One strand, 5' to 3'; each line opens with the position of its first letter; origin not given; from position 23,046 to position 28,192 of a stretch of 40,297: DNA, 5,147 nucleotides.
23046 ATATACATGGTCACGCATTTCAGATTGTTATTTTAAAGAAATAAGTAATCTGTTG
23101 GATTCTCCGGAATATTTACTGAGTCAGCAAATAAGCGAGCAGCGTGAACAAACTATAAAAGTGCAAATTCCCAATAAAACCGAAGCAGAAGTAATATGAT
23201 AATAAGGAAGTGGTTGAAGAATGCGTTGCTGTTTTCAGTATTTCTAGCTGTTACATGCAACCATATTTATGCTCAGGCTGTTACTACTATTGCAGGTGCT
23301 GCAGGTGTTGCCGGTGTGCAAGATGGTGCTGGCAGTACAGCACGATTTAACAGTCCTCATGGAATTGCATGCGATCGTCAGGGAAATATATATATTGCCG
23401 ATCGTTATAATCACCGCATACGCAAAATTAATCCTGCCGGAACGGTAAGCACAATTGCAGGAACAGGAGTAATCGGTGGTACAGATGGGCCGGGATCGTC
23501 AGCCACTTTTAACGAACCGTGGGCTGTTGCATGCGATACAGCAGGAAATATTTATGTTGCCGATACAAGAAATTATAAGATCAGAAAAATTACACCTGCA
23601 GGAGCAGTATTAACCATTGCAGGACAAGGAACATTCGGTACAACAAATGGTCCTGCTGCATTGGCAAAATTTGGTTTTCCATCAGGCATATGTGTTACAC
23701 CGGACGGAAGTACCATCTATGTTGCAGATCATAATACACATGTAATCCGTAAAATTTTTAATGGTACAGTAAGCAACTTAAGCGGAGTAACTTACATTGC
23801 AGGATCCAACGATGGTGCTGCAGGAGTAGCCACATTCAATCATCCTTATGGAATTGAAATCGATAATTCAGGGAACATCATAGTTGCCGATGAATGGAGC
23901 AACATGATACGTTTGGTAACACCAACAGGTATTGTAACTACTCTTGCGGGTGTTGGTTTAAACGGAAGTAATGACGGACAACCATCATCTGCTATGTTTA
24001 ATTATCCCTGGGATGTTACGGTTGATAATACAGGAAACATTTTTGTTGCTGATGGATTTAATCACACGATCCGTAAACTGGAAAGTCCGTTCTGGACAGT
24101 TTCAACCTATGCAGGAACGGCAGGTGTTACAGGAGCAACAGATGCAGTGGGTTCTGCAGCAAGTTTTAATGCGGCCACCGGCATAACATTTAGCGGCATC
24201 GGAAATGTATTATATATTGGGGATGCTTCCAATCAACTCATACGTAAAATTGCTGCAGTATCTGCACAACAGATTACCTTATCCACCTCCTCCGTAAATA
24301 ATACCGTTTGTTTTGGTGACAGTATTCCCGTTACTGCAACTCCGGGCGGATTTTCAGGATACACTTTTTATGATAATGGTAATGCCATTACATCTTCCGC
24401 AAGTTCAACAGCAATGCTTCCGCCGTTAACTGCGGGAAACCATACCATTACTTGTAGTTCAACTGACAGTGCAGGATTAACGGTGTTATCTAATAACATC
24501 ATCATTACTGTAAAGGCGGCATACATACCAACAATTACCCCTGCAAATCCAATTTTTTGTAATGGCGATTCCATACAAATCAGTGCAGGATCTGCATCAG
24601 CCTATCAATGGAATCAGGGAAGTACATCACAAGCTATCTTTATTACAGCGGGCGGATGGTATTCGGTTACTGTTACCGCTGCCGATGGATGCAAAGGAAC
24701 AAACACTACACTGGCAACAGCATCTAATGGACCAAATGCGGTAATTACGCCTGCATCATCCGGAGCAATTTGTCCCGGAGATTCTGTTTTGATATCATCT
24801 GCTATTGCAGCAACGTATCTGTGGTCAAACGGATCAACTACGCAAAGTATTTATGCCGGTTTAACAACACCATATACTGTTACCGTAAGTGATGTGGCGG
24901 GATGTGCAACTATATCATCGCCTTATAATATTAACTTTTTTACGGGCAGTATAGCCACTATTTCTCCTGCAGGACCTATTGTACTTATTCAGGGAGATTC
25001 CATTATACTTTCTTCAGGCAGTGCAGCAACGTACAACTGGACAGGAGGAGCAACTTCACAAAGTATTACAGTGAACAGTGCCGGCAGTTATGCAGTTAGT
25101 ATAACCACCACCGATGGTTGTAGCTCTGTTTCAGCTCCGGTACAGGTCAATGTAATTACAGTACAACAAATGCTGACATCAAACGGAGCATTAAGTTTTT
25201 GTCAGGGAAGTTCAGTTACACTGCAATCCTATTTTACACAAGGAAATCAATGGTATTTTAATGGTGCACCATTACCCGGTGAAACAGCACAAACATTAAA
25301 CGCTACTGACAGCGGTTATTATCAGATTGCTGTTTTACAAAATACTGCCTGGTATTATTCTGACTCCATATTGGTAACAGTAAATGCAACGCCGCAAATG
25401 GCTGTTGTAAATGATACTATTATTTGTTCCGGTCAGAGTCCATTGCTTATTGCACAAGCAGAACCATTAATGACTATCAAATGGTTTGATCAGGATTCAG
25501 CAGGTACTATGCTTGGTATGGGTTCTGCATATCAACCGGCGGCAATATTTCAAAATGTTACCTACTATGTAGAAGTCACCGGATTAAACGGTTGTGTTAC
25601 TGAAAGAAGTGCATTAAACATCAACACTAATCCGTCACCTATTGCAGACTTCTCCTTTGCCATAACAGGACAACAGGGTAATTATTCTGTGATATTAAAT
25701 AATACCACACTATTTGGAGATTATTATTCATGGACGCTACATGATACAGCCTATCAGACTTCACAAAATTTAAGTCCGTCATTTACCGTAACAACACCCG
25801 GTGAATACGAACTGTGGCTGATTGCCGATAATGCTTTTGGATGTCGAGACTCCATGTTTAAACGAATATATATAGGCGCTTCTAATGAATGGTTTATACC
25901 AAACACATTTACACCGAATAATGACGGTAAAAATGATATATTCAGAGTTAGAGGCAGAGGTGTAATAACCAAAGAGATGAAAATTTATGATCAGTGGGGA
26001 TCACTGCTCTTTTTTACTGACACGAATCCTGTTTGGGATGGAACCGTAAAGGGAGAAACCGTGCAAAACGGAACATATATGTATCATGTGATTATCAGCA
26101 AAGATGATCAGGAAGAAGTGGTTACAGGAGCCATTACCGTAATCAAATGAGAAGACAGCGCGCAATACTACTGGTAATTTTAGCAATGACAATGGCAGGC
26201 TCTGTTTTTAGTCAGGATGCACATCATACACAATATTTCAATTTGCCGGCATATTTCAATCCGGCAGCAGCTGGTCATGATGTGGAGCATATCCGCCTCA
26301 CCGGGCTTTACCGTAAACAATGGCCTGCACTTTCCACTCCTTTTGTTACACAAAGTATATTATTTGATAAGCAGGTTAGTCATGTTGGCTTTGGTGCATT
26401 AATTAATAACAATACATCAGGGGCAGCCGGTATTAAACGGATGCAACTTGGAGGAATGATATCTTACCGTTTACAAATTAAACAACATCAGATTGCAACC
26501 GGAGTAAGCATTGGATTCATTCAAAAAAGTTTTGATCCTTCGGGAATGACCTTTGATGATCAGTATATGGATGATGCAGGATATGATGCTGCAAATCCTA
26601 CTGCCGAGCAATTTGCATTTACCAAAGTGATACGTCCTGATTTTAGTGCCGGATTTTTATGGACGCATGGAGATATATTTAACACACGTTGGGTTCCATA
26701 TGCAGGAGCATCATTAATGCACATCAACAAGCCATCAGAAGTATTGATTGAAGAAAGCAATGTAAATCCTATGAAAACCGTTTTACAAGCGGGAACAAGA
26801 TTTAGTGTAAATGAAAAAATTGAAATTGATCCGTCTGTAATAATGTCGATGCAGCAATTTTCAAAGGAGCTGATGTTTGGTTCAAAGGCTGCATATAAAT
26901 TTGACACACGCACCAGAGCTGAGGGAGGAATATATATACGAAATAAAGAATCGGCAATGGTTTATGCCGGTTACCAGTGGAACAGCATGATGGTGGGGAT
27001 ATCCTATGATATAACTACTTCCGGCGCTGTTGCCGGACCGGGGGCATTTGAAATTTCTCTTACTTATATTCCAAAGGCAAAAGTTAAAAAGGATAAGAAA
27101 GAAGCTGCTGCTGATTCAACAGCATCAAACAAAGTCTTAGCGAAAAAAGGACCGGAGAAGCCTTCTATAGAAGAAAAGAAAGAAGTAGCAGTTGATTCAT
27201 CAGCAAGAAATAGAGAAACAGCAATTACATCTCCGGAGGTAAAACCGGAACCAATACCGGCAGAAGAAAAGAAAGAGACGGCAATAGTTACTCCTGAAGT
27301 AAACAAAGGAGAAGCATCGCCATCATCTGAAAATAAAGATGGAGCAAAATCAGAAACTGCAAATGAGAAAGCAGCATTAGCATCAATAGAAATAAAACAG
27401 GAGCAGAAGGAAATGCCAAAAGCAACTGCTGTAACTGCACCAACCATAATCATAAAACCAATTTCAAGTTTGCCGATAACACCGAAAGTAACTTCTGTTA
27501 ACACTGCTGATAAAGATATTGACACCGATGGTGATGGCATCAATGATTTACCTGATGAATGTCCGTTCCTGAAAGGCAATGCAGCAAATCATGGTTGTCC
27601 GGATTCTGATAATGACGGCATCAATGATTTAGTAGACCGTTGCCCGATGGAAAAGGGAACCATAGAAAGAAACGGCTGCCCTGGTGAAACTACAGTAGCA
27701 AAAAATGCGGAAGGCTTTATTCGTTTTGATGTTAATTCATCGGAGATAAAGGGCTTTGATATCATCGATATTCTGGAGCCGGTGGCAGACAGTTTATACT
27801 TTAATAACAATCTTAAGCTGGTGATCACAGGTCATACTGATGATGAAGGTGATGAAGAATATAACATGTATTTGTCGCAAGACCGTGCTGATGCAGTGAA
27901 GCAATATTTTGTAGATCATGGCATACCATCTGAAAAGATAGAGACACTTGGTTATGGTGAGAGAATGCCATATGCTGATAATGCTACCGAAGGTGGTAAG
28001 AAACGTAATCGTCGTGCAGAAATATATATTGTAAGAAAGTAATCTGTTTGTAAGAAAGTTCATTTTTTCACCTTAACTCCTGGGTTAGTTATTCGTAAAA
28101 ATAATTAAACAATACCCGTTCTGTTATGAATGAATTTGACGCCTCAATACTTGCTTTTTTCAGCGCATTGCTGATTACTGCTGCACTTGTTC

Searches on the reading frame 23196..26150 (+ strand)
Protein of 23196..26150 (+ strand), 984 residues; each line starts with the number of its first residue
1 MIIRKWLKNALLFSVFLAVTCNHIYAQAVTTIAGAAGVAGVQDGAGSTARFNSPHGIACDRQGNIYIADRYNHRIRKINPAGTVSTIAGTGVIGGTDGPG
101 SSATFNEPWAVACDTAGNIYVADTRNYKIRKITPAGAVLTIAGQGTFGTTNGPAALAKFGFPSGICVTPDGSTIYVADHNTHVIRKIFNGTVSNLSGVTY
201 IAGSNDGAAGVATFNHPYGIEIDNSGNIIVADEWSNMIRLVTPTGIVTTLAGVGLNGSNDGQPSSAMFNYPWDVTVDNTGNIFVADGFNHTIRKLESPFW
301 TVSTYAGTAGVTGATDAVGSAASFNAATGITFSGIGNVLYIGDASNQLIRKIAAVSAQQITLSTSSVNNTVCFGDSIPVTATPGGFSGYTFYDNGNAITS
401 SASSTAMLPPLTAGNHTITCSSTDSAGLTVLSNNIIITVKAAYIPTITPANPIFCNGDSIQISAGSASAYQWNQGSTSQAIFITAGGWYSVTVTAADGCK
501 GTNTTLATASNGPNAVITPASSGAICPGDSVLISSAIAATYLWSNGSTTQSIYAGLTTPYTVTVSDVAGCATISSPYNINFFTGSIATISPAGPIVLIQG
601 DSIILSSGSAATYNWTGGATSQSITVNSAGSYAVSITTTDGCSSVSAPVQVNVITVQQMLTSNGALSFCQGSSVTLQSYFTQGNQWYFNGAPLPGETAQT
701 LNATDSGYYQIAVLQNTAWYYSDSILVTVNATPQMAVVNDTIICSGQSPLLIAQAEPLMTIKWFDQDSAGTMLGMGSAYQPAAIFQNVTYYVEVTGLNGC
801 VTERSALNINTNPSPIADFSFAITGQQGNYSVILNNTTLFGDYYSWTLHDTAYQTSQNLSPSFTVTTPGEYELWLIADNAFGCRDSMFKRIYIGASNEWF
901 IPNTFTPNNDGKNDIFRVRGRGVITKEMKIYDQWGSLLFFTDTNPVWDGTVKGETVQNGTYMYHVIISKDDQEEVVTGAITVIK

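Call 55: search_protein_families(library=pfam, proteins=[window:23196-26150:+], max_evalue=0.00001)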
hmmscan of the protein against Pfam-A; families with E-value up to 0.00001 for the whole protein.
window:23196-26150:+ (984 aa): 6 families
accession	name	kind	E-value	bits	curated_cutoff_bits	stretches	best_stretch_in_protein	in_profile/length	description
PF01436.27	NHL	-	7.3e-33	111.4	20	2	51-77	1-27/28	NHL repeat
PF25021.1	TEN_NHL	-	4.9e-22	78.8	27.1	0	44-90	134-178/357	Teneurin NHL domain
PF19081.6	Ig_7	-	1.8e-15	57.5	27.3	1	733-813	1-84/84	Ig-like domain CHU_C associated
PF13585.12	CHU_C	-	5.1e-15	55.8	27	1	901-981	3-85/86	CHU_C Type IX secretion signal domain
PF08450.18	SGL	-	1.3e-12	48.3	26.3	1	111-247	91-216/246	SMP-30/Gluconolactonase/LRE-like region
PF01731.26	Arylesterase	-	3e-07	31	21.3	0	155-184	49-78/86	Arylesterase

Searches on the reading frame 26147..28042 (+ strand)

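Call 55: search_protein_families(library=pfam, proteins=[window:26147-28042:+], max_evalue=0.00001)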
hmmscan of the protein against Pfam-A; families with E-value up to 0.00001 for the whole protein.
window:26147-28042:+ (631 aa): 2 families
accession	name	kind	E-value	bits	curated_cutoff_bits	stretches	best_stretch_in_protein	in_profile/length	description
PF11751.14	PorP_SprF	-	2.7e-45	155.5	22.3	1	21-307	3-273/273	Type IX secretion system membrane protein PorP/SprF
PF00691.25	OmpA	-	3.5e-22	79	27.2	1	527-622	2-98/98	OmpA family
